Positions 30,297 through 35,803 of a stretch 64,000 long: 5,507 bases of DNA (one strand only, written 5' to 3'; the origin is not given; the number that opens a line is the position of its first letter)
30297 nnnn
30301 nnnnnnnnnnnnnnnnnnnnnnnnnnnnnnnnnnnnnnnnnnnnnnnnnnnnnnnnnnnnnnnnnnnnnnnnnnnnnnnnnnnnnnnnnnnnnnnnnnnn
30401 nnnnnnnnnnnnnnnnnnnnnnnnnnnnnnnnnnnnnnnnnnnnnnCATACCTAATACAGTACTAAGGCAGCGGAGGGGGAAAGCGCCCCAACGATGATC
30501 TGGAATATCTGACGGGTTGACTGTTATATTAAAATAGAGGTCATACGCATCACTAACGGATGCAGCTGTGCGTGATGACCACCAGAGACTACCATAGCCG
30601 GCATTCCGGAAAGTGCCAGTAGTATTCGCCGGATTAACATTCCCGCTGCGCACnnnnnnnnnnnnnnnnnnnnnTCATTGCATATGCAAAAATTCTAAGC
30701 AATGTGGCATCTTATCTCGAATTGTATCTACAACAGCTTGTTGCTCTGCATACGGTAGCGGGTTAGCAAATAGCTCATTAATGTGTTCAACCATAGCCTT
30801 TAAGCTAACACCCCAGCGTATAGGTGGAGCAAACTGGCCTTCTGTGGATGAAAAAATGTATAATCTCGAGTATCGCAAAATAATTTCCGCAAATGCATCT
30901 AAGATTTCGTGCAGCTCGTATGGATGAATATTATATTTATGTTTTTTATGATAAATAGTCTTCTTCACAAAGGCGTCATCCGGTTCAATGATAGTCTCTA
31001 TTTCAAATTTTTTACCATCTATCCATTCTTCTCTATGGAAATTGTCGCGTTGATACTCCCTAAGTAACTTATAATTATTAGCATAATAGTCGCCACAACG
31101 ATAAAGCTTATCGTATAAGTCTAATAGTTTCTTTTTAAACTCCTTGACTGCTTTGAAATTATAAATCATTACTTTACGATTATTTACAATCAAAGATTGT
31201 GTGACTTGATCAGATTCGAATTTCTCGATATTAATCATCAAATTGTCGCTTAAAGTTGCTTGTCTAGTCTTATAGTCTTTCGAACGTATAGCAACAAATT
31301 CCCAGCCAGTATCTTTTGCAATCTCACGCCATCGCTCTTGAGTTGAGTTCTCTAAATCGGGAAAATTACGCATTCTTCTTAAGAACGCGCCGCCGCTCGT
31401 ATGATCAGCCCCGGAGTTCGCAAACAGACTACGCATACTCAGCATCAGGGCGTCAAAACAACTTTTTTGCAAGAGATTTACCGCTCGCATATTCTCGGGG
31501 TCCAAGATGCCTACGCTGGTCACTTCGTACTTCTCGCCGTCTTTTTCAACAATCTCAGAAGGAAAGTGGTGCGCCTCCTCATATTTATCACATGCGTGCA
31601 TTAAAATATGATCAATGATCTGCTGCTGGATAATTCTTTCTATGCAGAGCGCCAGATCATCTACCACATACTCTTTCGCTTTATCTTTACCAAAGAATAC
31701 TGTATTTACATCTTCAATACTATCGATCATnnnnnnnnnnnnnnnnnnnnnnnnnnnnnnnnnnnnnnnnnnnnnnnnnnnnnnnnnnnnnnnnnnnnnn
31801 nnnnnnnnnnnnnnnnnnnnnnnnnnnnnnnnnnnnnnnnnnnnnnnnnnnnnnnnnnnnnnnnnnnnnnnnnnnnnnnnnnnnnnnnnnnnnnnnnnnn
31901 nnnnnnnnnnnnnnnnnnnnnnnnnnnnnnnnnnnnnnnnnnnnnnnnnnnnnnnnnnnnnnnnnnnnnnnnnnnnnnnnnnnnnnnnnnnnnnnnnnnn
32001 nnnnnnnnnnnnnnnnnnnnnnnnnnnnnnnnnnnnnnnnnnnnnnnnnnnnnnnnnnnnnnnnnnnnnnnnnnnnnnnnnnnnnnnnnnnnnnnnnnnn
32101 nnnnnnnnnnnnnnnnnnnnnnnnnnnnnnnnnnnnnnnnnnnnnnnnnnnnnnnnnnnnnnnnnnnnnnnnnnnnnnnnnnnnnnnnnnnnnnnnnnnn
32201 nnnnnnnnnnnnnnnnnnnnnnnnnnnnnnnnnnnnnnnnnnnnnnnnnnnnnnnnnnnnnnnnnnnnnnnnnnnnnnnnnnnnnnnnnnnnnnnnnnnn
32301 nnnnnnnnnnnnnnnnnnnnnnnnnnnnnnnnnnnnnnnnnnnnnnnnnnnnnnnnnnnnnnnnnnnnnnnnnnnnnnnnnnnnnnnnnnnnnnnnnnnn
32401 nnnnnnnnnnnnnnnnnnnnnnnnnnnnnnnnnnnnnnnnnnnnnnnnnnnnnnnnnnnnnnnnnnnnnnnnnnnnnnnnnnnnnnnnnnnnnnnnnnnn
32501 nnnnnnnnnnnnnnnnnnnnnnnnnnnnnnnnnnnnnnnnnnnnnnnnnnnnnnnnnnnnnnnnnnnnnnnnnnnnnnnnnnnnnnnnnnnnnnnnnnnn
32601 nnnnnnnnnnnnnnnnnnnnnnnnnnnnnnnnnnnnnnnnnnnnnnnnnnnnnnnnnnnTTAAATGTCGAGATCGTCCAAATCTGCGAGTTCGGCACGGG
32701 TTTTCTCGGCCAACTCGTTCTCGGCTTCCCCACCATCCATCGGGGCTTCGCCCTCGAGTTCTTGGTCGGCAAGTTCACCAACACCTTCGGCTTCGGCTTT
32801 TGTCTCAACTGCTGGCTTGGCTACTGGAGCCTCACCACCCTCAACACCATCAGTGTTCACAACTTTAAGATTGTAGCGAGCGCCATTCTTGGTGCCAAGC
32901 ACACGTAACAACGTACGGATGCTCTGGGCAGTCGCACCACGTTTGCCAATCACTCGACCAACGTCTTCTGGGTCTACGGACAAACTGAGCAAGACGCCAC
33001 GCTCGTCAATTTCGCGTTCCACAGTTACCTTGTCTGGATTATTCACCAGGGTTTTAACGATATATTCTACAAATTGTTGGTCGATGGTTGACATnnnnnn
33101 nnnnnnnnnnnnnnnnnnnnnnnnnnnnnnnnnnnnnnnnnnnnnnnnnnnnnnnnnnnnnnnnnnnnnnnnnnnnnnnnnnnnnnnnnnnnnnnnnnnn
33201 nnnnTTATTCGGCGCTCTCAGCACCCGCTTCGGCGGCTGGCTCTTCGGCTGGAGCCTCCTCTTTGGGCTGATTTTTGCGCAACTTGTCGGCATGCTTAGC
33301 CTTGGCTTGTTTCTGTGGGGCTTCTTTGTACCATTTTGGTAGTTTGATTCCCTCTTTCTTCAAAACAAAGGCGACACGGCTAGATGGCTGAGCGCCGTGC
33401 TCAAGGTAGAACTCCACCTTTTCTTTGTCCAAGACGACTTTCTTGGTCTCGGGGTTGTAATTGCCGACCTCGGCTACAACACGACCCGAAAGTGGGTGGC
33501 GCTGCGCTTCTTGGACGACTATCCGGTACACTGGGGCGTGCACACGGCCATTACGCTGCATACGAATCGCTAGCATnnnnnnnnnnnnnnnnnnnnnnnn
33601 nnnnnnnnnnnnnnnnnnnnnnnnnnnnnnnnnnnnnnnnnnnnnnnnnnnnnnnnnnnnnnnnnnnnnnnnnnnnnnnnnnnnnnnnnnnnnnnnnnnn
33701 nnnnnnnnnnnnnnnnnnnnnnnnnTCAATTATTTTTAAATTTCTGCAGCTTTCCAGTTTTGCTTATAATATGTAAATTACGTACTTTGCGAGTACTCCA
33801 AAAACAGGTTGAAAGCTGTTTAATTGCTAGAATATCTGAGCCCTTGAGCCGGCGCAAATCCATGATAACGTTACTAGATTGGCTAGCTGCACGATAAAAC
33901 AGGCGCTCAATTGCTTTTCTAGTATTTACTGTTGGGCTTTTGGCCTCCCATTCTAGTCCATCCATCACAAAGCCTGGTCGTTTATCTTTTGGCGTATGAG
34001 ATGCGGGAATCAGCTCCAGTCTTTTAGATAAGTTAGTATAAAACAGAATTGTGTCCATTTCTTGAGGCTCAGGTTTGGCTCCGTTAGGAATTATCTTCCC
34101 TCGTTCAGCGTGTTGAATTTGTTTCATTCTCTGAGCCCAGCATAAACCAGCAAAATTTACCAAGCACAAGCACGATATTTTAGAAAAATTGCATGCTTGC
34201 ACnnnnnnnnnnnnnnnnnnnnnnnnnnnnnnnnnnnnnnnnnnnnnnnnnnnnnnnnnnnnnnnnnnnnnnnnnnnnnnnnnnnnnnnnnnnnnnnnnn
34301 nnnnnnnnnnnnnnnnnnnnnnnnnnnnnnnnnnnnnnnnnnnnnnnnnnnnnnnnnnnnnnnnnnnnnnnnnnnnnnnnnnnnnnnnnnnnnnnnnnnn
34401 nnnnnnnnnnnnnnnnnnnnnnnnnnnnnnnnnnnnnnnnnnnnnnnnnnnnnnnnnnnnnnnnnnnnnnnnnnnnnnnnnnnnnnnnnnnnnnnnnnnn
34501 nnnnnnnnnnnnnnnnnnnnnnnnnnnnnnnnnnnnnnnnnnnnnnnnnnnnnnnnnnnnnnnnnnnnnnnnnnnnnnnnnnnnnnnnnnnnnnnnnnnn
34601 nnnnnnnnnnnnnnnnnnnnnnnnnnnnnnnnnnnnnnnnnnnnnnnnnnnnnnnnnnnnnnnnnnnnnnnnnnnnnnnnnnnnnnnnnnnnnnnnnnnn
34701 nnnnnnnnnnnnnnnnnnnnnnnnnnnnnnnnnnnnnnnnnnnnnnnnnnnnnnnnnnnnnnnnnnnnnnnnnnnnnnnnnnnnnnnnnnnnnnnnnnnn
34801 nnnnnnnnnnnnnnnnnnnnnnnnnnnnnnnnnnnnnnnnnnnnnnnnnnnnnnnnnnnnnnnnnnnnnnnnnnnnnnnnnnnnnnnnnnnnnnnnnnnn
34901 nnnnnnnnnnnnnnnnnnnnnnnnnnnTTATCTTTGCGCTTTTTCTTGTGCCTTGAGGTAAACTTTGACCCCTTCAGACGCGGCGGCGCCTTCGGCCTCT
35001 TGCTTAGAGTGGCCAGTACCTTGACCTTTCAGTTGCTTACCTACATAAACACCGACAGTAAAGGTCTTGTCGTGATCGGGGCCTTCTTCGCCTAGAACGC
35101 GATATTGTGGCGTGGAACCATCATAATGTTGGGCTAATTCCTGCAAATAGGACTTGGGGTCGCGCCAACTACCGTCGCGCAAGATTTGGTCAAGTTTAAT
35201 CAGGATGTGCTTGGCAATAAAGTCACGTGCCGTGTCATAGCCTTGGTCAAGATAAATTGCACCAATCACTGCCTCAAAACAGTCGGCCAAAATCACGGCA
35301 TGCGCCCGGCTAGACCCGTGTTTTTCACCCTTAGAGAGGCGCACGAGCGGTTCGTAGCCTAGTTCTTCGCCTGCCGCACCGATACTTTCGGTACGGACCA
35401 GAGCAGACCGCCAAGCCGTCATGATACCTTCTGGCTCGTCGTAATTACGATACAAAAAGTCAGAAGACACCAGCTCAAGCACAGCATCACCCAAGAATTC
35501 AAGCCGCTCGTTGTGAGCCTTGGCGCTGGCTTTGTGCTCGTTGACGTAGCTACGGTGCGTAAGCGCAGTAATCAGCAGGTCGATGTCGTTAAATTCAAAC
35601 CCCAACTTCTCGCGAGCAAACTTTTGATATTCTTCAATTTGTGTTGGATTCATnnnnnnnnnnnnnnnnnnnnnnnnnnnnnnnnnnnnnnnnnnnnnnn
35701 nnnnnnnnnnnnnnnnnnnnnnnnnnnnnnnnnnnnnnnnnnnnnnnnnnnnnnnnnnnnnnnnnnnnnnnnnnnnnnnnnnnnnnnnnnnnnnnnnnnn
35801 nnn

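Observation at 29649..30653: A PD-(D/E)xK nuclease-like gene is bracketed by inverted cassettes, twice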

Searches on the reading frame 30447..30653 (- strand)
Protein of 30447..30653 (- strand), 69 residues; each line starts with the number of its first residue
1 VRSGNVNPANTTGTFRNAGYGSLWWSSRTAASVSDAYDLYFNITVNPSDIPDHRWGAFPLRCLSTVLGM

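Call 11: search_protein_families(library=ncbifam, proteins=[window:30447-30653:-], max_evalue=1)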
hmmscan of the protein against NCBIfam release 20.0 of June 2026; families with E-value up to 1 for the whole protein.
seq(69 aa): 0 families

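Call 12: search_protein_families(library=pfam, proteins=[window:30447-30653:-], max_evalue=1)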
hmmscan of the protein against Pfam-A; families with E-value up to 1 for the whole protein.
seq(69 aa): 0 families

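Call 22: find_homologous_proteins(query=A2, max_evalue=0.001)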
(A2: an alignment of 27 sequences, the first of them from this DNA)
Query A2 (27 sequences) (69 aa, profile of the alignment): 513 proteins with E <= 0.001 among 1079 candidates; the best 120 are listed.
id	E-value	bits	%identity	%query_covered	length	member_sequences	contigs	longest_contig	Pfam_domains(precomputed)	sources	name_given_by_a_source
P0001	3.6e-29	119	48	100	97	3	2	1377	-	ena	-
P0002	7.3e-29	118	53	100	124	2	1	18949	-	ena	-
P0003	9.1e-29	118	47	100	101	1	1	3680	-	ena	-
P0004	1.3e-28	117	49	100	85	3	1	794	-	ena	-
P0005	1.5e-28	117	50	100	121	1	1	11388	-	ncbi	-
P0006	1.6e-28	117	51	100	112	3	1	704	-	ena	-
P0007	2.0e-28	117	53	100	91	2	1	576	-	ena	-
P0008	2.4e-28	117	53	100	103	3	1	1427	-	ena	-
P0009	2.7e-28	116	54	97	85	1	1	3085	-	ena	-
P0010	2.8e-28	116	58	100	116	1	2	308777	-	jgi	-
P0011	2.8e-28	116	48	90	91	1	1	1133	-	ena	-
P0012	3.1e-28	116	50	100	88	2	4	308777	-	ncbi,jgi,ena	-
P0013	3.4e-28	116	52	100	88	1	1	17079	-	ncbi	-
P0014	4.7e-28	116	49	100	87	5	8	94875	-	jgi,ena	-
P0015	6.3e-28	115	51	99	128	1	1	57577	-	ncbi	-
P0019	1.4e-27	114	51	100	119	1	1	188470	-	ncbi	-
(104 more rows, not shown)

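Call 24: find_encoding_contigs(protein=P0019, flank=8000, max_places=4)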
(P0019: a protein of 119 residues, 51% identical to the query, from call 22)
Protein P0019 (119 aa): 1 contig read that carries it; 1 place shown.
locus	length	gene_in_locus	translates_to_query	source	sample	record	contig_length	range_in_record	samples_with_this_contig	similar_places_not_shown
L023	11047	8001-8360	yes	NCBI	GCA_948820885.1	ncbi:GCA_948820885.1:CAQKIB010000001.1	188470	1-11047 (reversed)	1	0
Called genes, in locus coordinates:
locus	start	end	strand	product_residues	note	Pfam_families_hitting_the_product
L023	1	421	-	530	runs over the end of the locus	-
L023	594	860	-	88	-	-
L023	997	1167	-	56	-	-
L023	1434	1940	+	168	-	PF00293:NUDIX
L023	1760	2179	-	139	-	-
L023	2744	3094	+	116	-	PF04221:RelB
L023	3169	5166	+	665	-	PF02518:HATPase_c, PF00204:DNA_gyraseB, PF01751:Toprim, PF00986:DNA_gyraseB_C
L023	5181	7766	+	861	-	PF00521:DNA_topoisoIV, PF03989:DNA_gyraseA_C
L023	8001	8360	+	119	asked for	-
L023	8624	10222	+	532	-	-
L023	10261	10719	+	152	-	PF02681:DUF212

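Call 25: find_encoding_contigs(protein=P0002, flank=8000, max_places=4)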
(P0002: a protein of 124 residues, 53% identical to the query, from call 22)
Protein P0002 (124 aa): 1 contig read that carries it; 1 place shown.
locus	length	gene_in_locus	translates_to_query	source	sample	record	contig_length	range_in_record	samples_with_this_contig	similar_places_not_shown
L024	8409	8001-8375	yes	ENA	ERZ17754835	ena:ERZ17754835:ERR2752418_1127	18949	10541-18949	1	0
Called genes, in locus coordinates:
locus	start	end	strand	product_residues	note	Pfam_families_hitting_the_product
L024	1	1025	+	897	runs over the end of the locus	PF26449:DUF8128, PF02534:T4SS-DNA_transf (weak), PF12696:TraG-D_C (faint)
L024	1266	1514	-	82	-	-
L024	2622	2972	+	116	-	PF04221:RelB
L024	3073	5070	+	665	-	PF02518:HATPase_c, PF00204:DNA_gyraseB, PF01751:Toprim, PF00986:DNA_gyraseB_C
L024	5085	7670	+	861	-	PF00521:DNA_topoisoIV, PF03989:DNA_gyraseA_C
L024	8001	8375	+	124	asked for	-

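Call 52: search_protein_representatives(alignment_id=A3)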
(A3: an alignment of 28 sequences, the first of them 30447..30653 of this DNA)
Query: 28 sequences, 76 profile positions. Proteins with E-value up to 0.001 (for the whole library): 1838; up to 1e-10: 503; up to 1e-30: 4. The best 150 are listed.
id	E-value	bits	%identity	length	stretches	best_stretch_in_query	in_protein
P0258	1.4e-32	128.3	-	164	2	1-72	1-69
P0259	4.6e-32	126.6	-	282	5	1-68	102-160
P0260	1.7e-31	124.8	-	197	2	1-71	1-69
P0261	5.9e-31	123.1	-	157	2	1-68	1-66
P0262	2.6e-30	121.0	-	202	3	1-73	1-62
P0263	2.8e-30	120.9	-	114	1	1-76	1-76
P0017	4.6e-30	120.2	-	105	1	1-76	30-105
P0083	5.8e-30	119.9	-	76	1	1-76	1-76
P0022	3.5e-29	117.3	-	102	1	1-76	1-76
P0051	4.9e-29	116.9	-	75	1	1-76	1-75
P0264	9.7e-29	115.9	-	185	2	1-72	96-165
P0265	7.6e-28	113.1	-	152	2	1-72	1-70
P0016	9.6e-28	112.8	-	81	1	1-76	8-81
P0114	1.3e-27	112.3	-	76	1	1-76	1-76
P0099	1.8e-27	111.9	-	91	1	1-76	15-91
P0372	2.6e-19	85.7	-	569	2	1-76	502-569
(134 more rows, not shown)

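Call 55: find_encoding_contigs(protein=P0372, flank=6000, max_places=5)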
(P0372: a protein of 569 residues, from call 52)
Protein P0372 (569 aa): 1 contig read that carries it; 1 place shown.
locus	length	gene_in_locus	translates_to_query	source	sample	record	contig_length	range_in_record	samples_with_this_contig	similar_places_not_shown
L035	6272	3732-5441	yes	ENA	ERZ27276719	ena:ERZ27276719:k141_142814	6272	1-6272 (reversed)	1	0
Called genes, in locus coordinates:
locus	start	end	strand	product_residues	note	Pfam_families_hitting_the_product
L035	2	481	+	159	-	?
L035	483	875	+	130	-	PF18451:CdiA_C (weak)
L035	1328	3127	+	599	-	PF04760:IF2_N, PF00009:GTP_EFTU, PF01926:MMR_HSR1, PF09439:SRPRB (faint), PF22042:EF-G_D2, PF11987:IF-2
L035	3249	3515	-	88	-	-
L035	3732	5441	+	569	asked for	-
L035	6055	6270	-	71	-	?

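Call 65: search_protein_families(library=padloc, proteins=[L035:483-872:+, L035:5603-6031:-], max_evalue=1)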
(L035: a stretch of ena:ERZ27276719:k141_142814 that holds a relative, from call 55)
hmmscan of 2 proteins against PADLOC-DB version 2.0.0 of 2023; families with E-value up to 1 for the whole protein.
L035:483-872:+ (130 aa): 0 families

L035:5603-6031:- (143 aa): 0 families

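Call 66: search_protein_families(library=phrogs, proteins=[L035:483-872:+, L035:5603-6031:-], max_evalue=0.01)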
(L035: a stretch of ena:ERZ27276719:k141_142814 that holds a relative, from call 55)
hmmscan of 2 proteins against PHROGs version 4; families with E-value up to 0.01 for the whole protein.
L035:483-872:+ (130 aa): 1 family
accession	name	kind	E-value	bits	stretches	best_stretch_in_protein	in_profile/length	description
phrog_13257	-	head and packaging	1.5e-08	35.2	1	8-122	277-397/405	head maturation protease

L035:5603-6031:- (143 aa): 1 family
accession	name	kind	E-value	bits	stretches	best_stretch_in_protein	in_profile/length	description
phrog_13257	-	head and packaging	1.1e-10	42.2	1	19-137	275-397/405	head maturation protease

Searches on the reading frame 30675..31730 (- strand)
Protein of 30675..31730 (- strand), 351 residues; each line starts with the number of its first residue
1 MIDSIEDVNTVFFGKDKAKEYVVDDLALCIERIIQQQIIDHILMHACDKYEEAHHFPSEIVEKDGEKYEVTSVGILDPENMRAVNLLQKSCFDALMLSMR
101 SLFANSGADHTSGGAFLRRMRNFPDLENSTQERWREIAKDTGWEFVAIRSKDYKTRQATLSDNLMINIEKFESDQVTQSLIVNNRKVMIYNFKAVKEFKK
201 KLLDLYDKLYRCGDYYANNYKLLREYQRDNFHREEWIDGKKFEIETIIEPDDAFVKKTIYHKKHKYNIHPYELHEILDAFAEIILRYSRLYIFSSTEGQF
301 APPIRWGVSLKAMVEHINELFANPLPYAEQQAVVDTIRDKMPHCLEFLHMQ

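Call 8: search_protein_families(library=pfam, proteins=[window:30675-31730:-], max_evalue=0.01)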
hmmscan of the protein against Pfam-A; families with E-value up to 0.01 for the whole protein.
window:30675-31730:- (351 aa): 1 family
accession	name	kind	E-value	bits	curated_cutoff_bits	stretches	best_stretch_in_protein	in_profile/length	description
PF08192.17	Peptidase_S64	-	0.0015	17.5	23.6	1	151-342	187-365/692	Peptidase family S64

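Call 11: search_protein_families(library=ncbifam, proteins=[window:30675-31730:-], max_evalue=1)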
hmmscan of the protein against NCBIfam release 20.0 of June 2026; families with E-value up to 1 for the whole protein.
window:30675-31730:- (351 aa): 1 family
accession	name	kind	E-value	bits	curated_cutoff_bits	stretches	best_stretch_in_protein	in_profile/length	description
NF045576.1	BT_3928_fam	equivalog_domain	0.13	11.4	250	1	138-228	218-306/358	BT_3928 family protein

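Call 92: find_encoding_contigs(protein=window:30675-31730:-, flank=3500, max_places=10)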
Protein window:30675-31730:- (351 aa): 23 contigs read that carry it; 9 places shown.
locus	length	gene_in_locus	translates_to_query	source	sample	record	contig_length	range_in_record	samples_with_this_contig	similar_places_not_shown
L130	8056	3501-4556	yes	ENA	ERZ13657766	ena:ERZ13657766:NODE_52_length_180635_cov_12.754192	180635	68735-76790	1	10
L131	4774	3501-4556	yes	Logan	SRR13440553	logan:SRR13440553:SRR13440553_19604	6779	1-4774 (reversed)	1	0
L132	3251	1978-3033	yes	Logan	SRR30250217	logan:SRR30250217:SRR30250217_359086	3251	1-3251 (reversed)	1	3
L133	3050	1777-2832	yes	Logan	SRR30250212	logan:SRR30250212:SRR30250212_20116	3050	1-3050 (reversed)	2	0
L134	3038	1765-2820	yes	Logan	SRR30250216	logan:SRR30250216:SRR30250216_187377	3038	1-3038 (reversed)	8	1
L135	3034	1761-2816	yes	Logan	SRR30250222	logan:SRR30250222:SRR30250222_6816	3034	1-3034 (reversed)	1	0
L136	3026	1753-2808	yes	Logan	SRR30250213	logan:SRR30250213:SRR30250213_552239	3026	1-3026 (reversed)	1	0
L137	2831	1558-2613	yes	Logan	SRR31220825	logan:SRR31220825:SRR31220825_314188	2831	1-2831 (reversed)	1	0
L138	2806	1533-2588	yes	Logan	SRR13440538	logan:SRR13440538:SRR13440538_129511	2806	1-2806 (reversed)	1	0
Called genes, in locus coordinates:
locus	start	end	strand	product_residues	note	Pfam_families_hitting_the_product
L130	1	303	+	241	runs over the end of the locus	PF22935:RM44_endonuclase (weak), PF14622:Ribonucleas_3_3, PF00636:Ribonuclease_3, PF00035:dsrm, PF22892:DSRM_MRPL44 (weak)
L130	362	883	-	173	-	-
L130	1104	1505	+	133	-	PF18451:CdiA_C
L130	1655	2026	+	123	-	PF00886:Ribosomal_S16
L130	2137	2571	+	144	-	PF13083:KH_KhpA-B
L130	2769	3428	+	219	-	-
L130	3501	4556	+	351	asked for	-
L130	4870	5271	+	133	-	PF18451:CdiA_C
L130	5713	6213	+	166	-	-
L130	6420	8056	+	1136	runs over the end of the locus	PF04563:RNA_pol_Rpb2_1, PF04561:RNA_pol_Rpb2_2, PF04565:RNA_pol_Rpb2_3, PF10385:RNA_pol_Rpb2_45, PF00562:RNA_pol_Rpb2_6, PF04560:RNA_pol_Rpb2_7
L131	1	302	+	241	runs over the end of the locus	PF22935:RM44_endonuclase (weak), PF14622:Ribonucleas_3_3, PF00636:Ribonuclease_3, PF00035:dsrm, PF22892:DSRM_MRPL44 (weak)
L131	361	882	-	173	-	-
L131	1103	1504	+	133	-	PF18451:CdiA_C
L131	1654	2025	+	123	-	PF00886:Ribosomal_S16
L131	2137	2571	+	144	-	PF13083:KH_KhpA-B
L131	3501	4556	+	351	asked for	-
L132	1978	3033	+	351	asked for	-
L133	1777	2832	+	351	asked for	-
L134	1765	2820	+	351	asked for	-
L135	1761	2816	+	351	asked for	-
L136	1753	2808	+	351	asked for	-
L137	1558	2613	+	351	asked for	-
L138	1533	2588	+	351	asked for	-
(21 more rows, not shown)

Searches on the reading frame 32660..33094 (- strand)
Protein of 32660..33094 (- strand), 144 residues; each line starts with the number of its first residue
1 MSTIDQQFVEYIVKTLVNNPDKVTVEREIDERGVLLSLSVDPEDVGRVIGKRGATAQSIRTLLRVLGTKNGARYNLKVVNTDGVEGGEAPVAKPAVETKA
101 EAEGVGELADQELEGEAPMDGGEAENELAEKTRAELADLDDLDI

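Call 8: search_protein_families(library=pfam, proteins=[window:32660-33094:-], max_evalue=0.01)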
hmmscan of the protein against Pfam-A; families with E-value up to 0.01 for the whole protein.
window:32660-33094:- (144 aa): 2 families
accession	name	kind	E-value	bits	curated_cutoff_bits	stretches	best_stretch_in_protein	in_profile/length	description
PF13083.13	KH_KhpA-B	-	1.1e-22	80.2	32.1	1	6-78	1-73/73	KhpA/KhpB, KH domain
PF00013.35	KH_1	-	0.0011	19.2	21.5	1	37-61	3-27/66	KH domain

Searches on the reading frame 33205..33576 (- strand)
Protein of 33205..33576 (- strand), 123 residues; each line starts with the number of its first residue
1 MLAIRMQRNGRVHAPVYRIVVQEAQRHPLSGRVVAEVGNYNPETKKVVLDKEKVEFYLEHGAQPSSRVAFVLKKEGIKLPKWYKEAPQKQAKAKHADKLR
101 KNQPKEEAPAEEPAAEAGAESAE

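Call 8: search_protein_families(library=pfam, proteins=[window:33205-33576:-], max_evalue=0.01)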
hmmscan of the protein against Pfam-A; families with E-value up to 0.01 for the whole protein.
window:33205-33576:- (123 aa): 1 family
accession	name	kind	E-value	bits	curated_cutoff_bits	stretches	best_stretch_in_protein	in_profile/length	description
PF00886.24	Ribosomal_S16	-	1.6e-14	54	27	1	8-65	1-62/62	Ribosomal protein S16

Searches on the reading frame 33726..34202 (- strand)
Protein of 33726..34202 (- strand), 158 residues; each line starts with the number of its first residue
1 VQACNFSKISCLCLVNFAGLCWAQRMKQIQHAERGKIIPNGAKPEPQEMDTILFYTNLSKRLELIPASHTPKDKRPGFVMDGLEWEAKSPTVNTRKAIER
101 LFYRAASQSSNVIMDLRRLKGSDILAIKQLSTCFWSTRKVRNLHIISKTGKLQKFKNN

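Call 8: search_protein_families(library=pfam, proteins=[window:33726-34202:-], max_evalue=0.01)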
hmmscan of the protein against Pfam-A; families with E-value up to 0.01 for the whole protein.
window:33726-34202:- (158 aa): 1 family
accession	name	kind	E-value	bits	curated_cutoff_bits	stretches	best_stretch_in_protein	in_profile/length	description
PF18451.7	CdiA_C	-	5.2e-09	36.6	26.6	1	74-151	1-80/81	Contact-dependent growth inhibition CdiA C-terminal domain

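Call 11: search_protein_families(library=ncbifam, proteins=[window:33726-34202:-], max_evalue=1)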
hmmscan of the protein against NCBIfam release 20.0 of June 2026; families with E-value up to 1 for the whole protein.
window:33726-34202:- (158 aa): 0 families

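Call 65: search_protein_families(library=padloc, proteins=[window:33729-34127:-], max_evalue=1)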
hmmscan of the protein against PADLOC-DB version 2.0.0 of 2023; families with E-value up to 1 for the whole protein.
window:33729-34127:- (133 aa): 0 families

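Call 66: search_protein_families(library=phrogs, proteins=[window:33729-34127:-], max_evalue=0.01)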
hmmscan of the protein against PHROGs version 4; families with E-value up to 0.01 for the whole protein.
window:33729-34127:- (133 aa): 1 family
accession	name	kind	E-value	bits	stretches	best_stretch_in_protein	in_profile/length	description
phrog_13257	-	head and packaging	2.3e-06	28.1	1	17-108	285-378/405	head maturation protease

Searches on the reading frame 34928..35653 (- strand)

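Call 8: search_protein_families(library=pfam, proteins=[window:34928-35653:-], max_evalue=0.01)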
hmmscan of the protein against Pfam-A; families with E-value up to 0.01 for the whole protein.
window:34928-35653:- (241 aa): 5 families
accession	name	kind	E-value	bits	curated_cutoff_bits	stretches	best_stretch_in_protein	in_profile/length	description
PF14622.11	Ribonucleas_3_3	-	2.5e-39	134.8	35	1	23-152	1-126/128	Ribonuclease-III-like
PF00636.31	Ribonuclease_3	-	2.6e-22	80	27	1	49-138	1-102/102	Ribonuclease III domain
PF00035.32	dsrm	-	1.5e-14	54.8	23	1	166-230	1-64/66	Double-stranded RNA binding motif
PF22935.1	RM44_endonuclase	-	1e-07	32.5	27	1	16-133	12-139/139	Large ribosomal subunit protein mL44, endonuclease domain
PF14709.13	DND1_DSRM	-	0.00077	20.2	25.7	0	165-220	2-56/80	double strand RNA binding domain from DEAD END PROTEIN 1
